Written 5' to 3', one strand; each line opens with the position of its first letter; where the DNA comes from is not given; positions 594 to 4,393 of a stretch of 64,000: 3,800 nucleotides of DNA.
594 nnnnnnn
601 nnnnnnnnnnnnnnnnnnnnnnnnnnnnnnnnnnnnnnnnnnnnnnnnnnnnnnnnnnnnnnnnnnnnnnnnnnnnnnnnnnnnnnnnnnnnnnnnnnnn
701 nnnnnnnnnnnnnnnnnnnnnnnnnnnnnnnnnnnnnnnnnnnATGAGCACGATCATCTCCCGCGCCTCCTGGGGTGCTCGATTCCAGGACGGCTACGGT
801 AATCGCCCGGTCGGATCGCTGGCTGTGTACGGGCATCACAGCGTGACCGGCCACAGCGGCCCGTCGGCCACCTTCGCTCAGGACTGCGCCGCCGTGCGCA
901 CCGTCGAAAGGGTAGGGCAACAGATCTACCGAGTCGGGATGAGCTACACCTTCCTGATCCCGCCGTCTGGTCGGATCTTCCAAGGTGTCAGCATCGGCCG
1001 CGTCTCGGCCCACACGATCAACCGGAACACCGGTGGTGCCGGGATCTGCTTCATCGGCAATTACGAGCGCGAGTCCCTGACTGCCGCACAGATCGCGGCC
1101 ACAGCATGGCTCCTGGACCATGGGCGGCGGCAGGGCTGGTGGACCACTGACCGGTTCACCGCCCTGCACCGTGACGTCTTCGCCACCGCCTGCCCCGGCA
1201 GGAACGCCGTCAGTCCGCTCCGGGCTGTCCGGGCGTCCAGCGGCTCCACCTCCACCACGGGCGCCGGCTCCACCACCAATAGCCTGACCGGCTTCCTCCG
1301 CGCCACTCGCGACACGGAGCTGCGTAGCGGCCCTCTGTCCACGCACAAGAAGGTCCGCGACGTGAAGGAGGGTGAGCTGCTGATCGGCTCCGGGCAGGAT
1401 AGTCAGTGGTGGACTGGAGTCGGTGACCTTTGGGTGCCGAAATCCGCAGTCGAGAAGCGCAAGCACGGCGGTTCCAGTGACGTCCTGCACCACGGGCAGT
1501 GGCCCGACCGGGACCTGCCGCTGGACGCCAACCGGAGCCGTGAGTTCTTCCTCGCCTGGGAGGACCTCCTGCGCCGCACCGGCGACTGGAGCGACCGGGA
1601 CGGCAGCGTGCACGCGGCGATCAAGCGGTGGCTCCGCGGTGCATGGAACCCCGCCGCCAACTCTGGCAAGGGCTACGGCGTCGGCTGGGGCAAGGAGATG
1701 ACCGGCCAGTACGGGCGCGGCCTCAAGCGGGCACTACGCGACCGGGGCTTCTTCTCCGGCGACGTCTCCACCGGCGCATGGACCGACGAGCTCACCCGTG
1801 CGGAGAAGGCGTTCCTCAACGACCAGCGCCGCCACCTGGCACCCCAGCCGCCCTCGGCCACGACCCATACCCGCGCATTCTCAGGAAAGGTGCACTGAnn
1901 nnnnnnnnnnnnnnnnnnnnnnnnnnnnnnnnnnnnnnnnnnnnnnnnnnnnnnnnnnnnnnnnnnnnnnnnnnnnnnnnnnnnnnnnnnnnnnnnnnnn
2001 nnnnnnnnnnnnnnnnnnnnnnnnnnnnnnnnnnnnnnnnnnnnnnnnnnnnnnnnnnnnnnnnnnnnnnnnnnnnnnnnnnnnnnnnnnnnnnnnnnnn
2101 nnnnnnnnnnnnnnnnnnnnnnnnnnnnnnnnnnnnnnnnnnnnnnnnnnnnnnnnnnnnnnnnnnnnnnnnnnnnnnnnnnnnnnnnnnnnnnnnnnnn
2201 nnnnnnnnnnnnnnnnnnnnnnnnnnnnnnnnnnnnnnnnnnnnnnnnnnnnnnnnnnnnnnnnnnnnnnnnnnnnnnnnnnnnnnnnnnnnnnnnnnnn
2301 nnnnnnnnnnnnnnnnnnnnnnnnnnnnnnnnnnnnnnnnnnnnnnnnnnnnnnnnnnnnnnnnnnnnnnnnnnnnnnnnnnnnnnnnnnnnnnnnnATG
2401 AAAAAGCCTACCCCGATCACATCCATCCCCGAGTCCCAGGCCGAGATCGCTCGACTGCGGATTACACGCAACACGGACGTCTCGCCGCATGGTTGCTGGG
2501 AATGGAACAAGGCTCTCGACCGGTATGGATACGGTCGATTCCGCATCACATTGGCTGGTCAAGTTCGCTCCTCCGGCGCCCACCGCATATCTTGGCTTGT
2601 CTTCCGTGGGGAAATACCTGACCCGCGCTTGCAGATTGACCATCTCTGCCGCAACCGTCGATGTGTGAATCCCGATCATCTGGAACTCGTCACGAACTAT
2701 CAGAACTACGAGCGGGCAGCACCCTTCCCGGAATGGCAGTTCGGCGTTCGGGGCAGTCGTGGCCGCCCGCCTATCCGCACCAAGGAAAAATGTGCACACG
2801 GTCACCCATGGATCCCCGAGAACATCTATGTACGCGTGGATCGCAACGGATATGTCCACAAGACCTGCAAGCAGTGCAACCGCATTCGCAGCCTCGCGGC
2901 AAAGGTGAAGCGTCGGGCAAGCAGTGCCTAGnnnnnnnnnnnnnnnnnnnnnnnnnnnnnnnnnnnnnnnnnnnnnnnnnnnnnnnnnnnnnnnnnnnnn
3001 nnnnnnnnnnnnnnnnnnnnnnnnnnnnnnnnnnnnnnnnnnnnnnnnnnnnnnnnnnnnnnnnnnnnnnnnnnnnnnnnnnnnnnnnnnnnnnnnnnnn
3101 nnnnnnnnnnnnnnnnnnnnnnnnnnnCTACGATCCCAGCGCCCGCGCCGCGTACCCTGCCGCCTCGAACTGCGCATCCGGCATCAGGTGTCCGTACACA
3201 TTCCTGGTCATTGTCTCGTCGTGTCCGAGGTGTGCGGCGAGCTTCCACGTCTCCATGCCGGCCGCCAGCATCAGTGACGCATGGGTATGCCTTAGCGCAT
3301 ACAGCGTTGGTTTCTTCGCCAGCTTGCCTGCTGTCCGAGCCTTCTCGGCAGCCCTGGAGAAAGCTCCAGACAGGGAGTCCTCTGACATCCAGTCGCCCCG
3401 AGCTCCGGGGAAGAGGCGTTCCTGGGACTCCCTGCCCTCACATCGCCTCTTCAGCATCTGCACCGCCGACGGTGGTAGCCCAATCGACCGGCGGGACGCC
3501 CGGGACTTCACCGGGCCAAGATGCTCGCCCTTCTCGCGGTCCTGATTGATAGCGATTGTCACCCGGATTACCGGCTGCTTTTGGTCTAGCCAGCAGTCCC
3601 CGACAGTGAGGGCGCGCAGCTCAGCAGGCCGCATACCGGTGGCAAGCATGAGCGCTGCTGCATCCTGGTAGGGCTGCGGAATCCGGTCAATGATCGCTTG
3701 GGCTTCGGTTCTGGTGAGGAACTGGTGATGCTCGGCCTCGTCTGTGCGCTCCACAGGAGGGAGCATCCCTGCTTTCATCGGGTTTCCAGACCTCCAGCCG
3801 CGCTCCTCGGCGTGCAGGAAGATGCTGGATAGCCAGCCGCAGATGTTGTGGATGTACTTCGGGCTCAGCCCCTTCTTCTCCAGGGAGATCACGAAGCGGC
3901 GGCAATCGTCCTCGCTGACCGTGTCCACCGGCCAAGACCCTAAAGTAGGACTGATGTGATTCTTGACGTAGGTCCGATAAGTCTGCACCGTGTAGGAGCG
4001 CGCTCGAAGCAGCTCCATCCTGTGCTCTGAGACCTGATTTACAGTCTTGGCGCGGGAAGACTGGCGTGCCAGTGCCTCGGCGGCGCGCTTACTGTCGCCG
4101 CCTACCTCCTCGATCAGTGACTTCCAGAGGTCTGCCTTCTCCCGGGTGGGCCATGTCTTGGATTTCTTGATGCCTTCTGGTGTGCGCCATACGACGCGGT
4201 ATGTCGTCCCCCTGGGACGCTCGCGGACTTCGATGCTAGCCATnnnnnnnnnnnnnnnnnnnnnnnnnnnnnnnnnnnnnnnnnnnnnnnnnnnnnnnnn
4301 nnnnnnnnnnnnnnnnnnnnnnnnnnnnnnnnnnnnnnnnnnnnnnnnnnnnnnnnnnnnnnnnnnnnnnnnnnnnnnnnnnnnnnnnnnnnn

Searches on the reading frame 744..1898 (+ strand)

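Call 42: search_protein_families(library=pfam, proteins=[window:744-1898:+], max_evalue=0.001)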
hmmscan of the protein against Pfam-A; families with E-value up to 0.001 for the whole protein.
window:744-1898:+ (384 aa): 1 family
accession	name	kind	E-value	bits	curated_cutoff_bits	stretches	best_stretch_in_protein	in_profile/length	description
PF01510.30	Amidase_2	-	8.2e-14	52.5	26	1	31-152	11-130/131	N-acetylmuramoyl-L-alanine amidase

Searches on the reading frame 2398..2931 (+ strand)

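Call 42: search_protein_families(library=pfam, proteins=[window:2398-2931:+], max_evalue=0.001)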
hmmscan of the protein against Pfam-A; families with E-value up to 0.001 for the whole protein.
window:2398-2931:+ (177 aa): 2 families
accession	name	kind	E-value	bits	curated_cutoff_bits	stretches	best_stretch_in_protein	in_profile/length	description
PF13392.12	HNH_3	-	8.7e-14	51.3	24.8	1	60-103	2-44/46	HNH endonuclease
PF05551.17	zf-His_Me_endon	-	2.3e-06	28.3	27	1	59-115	34-102/131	Zinc-binding loop region of homing endonuclease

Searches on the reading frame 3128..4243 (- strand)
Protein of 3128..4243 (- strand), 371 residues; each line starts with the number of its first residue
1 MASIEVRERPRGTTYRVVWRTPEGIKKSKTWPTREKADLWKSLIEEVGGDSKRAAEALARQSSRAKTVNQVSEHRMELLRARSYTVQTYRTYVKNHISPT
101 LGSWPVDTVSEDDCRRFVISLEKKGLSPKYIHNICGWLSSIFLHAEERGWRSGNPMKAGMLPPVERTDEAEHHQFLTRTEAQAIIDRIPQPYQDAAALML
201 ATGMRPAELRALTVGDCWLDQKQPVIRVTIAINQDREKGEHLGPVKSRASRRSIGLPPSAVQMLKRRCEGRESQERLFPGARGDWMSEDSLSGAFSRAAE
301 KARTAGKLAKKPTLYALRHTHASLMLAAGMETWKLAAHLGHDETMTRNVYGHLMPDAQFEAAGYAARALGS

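Call 42: search_protein_families(library=pfam, proteins=[window:3128-4243:-], max_evalue=0.001)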
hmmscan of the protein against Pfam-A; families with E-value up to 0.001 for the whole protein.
window:3128-4243:- (371 aa): 3 families
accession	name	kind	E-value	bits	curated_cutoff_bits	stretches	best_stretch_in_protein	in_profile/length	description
PF00589.27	Phage_integrase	-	5.8e-19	69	27.1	1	175-353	2-168/172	Phage integrase family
PF14659.12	Phage_int_SAM_3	-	3.8e-05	24.3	22.6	1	80-118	16-54/58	Phage integrase, N-terminal SAM-like domain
PF22022.2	Phage_int_M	-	5.8e-05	23.7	27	1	85-157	20-91/96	Phage integrase central domain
